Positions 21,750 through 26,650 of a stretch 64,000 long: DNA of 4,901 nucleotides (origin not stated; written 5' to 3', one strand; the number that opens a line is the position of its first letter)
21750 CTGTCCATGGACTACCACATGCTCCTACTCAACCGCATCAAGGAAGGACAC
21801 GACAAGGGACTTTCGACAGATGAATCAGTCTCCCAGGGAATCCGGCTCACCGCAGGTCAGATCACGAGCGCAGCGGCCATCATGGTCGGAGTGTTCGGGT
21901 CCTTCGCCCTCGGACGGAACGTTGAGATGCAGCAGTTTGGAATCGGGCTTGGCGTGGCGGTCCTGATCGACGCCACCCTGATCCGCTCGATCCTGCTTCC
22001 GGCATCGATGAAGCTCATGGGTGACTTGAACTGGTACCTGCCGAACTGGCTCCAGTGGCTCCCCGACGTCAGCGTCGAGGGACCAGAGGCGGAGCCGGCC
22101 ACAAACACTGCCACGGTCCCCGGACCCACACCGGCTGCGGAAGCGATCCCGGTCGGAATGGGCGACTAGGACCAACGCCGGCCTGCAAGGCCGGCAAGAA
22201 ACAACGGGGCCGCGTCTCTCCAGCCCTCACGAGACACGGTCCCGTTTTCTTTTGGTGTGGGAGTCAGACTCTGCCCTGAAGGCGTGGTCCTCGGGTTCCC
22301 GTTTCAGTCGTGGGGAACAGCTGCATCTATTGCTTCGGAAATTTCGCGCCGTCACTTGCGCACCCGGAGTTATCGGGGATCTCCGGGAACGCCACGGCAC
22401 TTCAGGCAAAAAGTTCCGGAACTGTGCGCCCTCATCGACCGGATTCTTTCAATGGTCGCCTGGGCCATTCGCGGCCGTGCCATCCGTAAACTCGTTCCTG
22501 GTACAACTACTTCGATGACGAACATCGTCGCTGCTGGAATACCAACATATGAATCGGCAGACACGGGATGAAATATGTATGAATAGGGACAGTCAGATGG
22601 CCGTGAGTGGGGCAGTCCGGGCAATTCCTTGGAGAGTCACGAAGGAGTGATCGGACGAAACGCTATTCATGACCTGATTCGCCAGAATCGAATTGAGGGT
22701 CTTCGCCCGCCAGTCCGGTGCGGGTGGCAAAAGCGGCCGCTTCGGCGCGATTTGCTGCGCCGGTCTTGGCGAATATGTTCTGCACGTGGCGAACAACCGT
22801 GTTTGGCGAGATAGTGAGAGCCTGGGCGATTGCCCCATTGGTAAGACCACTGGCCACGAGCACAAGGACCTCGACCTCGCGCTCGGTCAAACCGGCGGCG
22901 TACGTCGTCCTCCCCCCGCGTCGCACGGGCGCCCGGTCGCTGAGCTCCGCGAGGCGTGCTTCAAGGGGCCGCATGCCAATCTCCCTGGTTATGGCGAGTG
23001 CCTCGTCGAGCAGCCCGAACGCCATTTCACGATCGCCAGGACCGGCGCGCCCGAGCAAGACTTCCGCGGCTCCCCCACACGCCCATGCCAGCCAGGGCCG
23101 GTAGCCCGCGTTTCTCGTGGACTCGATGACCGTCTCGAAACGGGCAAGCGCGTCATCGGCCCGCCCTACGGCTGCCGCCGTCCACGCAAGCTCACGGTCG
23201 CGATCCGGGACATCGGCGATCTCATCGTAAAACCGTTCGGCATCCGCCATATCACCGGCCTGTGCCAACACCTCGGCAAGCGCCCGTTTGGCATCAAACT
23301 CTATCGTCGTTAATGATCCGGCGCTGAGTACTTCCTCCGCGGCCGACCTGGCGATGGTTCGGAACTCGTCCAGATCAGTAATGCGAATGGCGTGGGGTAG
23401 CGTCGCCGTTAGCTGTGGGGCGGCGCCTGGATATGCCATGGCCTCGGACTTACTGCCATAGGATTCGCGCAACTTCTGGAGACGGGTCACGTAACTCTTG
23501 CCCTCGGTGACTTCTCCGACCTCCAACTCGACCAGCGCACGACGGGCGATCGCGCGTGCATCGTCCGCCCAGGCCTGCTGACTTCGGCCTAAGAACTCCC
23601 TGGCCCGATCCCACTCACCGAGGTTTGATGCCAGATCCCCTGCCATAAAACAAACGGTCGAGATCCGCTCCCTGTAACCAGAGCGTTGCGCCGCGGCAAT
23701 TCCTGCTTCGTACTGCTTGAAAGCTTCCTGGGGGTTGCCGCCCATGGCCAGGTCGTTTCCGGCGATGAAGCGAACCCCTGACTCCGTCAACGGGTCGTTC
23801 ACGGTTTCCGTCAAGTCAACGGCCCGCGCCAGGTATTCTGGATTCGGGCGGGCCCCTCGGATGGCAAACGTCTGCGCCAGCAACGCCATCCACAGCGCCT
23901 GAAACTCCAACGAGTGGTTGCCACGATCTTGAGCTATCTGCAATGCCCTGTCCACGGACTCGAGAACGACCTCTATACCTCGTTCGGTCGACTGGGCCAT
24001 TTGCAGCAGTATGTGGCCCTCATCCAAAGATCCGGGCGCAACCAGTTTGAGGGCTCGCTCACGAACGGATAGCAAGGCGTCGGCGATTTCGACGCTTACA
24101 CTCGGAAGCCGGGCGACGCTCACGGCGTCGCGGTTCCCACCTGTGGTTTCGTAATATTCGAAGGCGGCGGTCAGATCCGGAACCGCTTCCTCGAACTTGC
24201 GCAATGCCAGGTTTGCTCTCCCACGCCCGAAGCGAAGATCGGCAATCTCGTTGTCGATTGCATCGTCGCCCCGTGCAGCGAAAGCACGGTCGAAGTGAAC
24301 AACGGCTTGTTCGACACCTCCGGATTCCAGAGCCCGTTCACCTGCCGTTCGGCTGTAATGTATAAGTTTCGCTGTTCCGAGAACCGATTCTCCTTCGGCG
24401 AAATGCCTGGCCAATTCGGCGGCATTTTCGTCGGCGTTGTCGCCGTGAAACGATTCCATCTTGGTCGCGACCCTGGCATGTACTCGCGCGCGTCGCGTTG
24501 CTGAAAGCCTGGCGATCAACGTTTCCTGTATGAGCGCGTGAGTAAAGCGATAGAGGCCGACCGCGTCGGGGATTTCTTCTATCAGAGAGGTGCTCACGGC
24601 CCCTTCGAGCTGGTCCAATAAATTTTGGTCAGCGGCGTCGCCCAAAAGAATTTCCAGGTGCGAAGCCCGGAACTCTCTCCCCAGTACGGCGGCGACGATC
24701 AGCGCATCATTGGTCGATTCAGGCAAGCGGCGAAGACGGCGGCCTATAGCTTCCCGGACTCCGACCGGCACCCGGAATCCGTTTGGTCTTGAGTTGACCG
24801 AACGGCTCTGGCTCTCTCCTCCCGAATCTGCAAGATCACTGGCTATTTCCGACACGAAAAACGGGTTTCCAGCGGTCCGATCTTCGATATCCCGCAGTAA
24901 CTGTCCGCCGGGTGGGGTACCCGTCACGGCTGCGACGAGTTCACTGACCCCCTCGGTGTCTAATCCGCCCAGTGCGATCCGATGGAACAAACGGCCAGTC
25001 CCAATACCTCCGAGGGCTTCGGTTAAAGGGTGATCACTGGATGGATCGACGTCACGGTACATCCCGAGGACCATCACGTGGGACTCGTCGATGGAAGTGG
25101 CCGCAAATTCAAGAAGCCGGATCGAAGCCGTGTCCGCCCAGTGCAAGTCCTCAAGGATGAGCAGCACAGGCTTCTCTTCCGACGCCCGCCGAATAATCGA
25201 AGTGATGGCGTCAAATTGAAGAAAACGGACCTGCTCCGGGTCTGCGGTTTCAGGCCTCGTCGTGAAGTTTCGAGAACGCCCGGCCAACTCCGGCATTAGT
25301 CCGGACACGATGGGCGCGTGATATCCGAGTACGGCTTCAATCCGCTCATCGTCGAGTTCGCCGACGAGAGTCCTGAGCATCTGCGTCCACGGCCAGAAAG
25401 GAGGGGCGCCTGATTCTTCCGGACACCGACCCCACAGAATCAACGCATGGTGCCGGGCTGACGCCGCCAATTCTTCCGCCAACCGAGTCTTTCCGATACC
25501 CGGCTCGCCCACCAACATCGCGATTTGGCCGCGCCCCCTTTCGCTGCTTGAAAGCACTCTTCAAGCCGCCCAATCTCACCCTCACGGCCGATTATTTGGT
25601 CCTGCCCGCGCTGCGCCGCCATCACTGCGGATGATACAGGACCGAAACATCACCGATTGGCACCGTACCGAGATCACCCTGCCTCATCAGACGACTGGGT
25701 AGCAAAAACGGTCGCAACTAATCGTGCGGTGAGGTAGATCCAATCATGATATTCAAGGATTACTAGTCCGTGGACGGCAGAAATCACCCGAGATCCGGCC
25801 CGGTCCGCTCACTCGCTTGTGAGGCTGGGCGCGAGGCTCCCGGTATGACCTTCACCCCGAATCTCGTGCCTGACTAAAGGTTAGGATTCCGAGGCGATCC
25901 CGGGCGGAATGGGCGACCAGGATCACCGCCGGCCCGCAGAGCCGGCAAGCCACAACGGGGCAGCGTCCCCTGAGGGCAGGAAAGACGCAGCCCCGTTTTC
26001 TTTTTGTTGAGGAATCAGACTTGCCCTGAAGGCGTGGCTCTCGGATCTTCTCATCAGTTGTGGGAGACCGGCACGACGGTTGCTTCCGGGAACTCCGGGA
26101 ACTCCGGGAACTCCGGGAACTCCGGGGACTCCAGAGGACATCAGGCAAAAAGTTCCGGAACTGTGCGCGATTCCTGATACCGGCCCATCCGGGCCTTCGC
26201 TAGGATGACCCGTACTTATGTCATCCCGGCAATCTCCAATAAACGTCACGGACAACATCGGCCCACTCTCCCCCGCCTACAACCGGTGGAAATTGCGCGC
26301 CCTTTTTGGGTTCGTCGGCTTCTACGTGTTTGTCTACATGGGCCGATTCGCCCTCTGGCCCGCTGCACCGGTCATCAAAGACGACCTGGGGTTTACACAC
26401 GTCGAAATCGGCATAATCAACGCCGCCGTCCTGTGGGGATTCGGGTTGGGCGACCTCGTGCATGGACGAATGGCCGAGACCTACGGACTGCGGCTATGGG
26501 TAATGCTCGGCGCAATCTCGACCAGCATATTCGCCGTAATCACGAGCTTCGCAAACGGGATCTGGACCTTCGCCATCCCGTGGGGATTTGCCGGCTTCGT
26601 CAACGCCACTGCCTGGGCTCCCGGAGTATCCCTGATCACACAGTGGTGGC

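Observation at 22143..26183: Diverged direct repeats of about 290 bp bracket the LuxR/LAL regulator gene; each carries conserved hairpins, a 12-nt palindrome and a relic of the MMPL 3' end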

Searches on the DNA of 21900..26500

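Call 49: search_rna_families(source=window, start=21900, end=26500, threshold=evalue, max_evalue=1)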
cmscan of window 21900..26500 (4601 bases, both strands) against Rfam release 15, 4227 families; matches with E-value up to 1: 0.
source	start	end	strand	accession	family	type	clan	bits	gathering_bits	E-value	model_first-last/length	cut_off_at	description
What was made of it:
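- On Structured RNA family: Rfam 15 gave no match at E <= 1 over 21900-26500 on either strand (call 49).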

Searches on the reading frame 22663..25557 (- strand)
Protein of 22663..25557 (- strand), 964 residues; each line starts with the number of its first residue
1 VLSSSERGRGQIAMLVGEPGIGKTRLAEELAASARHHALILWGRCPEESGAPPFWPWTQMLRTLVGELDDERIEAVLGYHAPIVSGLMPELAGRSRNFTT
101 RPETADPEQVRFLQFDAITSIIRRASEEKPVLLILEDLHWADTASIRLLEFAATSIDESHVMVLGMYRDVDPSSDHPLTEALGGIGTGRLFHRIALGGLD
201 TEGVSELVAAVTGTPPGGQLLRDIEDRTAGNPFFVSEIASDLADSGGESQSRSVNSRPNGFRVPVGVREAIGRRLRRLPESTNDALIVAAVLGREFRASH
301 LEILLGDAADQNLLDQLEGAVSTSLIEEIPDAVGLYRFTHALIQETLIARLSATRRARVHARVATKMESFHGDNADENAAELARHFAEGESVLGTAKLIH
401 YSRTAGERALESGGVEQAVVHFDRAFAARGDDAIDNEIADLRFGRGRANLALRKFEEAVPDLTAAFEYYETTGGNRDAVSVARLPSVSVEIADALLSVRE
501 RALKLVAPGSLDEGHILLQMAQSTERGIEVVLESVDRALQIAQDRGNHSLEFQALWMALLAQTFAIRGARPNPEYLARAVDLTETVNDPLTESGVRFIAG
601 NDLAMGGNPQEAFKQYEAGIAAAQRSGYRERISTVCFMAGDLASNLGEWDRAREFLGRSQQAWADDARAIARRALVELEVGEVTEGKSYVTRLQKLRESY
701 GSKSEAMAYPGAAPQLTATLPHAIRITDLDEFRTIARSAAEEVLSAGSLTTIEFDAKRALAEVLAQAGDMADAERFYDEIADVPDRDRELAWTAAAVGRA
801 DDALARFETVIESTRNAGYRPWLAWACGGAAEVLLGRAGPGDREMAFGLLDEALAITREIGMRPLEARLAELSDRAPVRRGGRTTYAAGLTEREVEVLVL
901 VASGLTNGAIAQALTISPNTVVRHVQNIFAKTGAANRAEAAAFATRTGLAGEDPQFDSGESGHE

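Call 7: search_protein_families(library=pfam, proteins=[window:22663-25557:-])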
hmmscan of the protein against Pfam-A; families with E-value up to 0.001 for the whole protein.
window:22663-25557:- (964 aa): 7 families
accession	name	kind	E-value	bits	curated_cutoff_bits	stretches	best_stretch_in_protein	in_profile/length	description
PF13191.12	AAA_16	-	2.4e-23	83.9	32.6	1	2-163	16-166/167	AAA ATPase domain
PF00196.25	GerE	-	9.7e-16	57.6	23.5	1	890-944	3-57/57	Bacterial regulatory proteins, luxR family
PF13424.12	TPR_12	-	1.4e-09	38.4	30.1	0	793-858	12-76/77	Tetratricopeptide repeat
PF07719.23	TPR_2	-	4.2e-06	26.9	27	0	440-470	2-32/34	Tetratricopeptide repeat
PF13432.12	TPR_16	-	4.1e-05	24.4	32.7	0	735-781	15-58/65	Tetratricopeptide repeat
PF13401.12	AAA_22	-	8.5e-05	23.3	27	1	9-142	4-97/130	AAA domain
PF13384.12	HTH_23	-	8.8e-05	22.6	24.6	0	895-926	8-39/50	Homeodomain-like domain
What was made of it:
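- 22663..25622 (-): LAL-family regulator gene (AAA_16 ATPase, TPR, GerE/LuxR HTH). A 1-nt frameshift lies at a G5 run near 25534-25538. The intact ORF runs 25557-22663 (964 codons). Pfam AAA_16 E = 2.4e-23, GerE E = 9.7e-16, TPR_12 E = 1.4e-9 (call 7).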

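Call 20: find_homologous_proteins(query=window:22663-25557:-, max_evalue=1e-20)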
Query window:22663-25557:- (964 aa): 5358 proteins with E <= 1e-20 among 8000 candidates; the best 120 are listed.
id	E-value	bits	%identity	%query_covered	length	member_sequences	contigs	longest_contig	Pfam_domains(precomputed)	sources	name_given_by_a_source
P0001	0.0e+0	1956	100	94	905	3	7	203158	PF25873.1,PF00196.26,PF13424.13,PF07719.24,PF13191.13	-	-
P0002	6.7e-274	930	53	89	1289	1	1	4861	PF07714.24,PF00069.32,PF13191.13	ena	-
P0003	2.1e-268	911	53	89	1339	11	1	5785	PF07714.24,PF00069.32,PF13424.13,PF13191.13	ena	-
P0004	4.5e-266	904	52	89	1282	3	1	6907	PF07714.24,PF00069.32,PF13424.13,PF13191.13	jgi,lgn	-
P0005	9.1e-180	618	39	98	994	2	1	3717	PF00196.26,PF13424.13,PF13401.13,PF13191.13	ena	-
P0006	5.3e-176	606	39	98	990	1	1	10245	PF13414.13,PF13371.13,PF17874.8,PF00515.35,PF00196.26,PF13424.13,PF13401.13,PF13428.13,PF07719.24,PF13191.13,PF13374.13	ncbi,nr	ncbi:MAG TPA: AAA family ATPase, partial [Dehalococcoidia bacterium]|nr:AAA family ATPase [Dehalococ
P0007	1.4e-175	604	38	98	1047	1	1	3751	PF13384.13,PF17874.8,PF00196.26,PF13424.13,PF13191.13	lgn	-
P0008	6.8e-174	599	39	98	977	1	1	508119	PF00515.35,PF00196.26,PF13424.13,PF13401.13,PF13181.13,PF07719.24,PF13191.13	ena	-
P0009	3.8e-173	596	39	98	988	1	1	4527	PF00196.26,PF13424.13,PF13401.13,PF13191.13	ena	-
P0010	5.3e-173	596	37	96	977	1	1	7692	PF00196.26,PF13424.13,PF13191.13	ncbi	ncbi:MAG: AAA family ATPase [Dehalococcoidia bacterium]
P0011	7.3e-173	595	38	98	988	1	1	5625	PF00196.26,PF13424.13,PF13401.13,PF13191.13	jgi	jgi:DNA-binding CsgD family transcriptional regulator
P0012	1.4e-172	594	38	98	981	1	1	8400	PF00196.26,PF13424.13,PF13191.13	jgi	-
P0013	2.5e-172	593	39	98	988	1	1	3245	PF00196.26,PF13424.13,PF13401.13,PF13191.13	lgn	-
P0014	6.5e-172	592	40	98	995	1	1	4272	PF17874.8,PF00196.26,PF13424.13,PF13401.13,PF07719.24,PF13191.13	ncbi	-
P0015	3.9e-171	590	39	98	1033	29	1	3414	PF13240.12,PF13371.13,PF17874.8,PF12773.14,PF00515.35,PF00196.26,PF13424.13,PF07719.24,PF13191.13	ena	-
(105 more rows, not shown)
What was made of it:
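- Apart from itself, the best hit among 5.8 billion proteins is 53% identical (call 20).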

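Call 56: find_encoding_contigs(protein=P0004, flank=6000, max_places=4)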
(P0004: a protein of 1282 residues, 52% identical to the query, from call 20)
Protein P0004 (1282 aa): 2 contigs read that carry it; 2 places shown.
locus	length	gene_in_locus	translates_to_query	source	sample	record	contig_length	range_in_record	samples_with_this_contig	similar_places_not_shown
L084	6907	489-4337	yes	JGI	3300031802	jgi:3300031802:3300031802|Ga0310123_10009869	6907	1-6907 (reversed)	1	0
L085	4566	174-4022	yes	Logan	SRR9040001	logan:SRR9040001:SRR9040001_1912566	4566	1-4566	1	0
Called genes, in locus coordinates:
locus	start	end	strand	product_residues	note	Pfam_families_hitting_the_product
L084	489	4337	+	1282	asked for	PF13424:TPR_12 (faint), PF00069:Pkinase, PF07714:PK_Tyr_Ser-Thr, PF13191:AAA_16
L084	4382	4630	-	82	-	PF14026:SCO4226-like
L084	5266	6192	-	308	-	PF00075:RNase_H, PF01967:MoaC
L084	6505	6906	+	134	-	?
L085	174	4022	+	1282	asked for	PF13424:TPR_12 (faint), PF00069:Pkinase, PF07714:PK_Tyr_Ser-Thr, PF13191:AAA_16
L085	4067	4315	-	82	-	PF14026:SCO4226-like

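Call 57: find_encoding_contigs(protein=P0003, flank=6000, max_places=4)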
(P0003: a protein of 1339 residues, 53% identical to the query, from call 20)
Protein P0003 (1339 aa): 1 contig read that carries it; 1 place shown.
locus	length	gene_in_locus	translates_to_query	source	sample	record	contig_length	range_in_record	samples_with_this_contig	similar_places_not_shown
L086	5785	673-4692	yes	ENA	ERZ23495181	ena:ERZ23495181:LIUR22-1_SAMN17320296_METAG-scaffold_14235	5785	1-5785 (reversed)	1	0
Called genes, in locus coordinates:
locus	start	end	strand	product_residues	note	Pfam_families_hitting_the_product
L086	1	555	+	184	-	?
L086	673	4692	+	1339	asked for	PF13424:TPR_12 (faint), PF00069:Pkinase, PF07714:PK_Tyr_Ser-Thr, PF00069:Pkinase, PF13191:AAA_16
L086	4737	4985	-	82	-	PF14026:SCO4226-like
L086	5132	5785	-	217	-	?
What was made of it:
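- Tried and rejected: The closest homologs, P0003 and P0004, sit next to an SCO4226-like gene in unrelated surroundings (calls 56, 57).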

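Call 70: search_protein_families(library=ncbifam, proteins=[window:22663-25557:-], max_evalue=0.00001)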
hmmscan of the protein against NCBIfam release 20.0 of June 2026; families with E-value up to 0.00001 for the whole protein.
window:22663-25557:- (964 aa): 18 families
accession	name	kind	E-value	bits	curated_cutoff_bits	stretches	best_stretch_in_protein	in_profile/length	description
TIGR03903.1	TOMM_kin_cyc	equivalog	1.8e-38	132.1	705.75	1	7-422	502-914/1267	TOMM system kinase/cyclase fusion protein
NF052366.1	photon_PedR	equivalog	7.6e-14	51.6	120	1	890-948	3-61/74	photosynthetic electron transport-dependent transcriptional regulator PedR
TIGR03020.2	EpsA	equivalog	1.6e-12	47.6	170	1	851-944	149-245/247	XrtB/PEP-CTERM-associated transcriptional regulator EpsA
NF047785.1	respo_reg_MadR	equivalog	4.5e-12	45.8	300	1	886-949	145-208/209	MadR family response regulator transcription factor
NF003420.0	PRK04841.1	equivalog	5.8e-10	37.8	537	1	888-945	837-894/903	HTH-type transcriptional regulator MalT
NF038181.1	reg_ATPase_IniR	equivalog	6.7e-10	37.9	750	1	123-328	55-237/827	isoniazid response ATPase/transcriptional regulator IniR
NF047402.1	TransRegVisN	equivalog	7.3e-10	38.5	250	1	882-949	178-245/246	transcriptional regulator VisN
NF007505.1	PRK10100.1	equivalog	7.7e-09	35.5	250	1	887-945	142-200/204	biofilm master transcriptional regulator CsgD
NF007935.0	PRK10651.1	equivalog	1.6e-08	34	250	1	886-945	152-211/216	two-component system response regulator NarL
NF041232.1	BagY_FevT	exception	2.7e-08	33.1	700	1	874-940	280-347/367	LuxR family transcriptional regulator BagY/FevT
NF050132.1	TransRegAbsR2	equivalog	1.1e-07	31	850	0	889-938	530-579/582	LuxR family transcriptional regulator AbsR2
NF052445.1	RespRegMctR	equivalog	1.6e-07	31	300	1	886-949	141-204/205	two-component system response regulator MctR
TIGR03541.1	reg_near_HchA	equivalog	1.9e-07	30.8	215.6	1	886-948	168-230/232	PA1136 family autoinducer-binding transcriptional regulator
NF007708.0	PRK10403.1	equivalog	5e-07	29.4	343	1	888-940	152-204/215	nitrate/nitrite response regulator protein NarP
NF011896.0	PRK15369.1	equivalog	5.9e-07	29.3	242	1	884-949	144-209/211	two component system response regulator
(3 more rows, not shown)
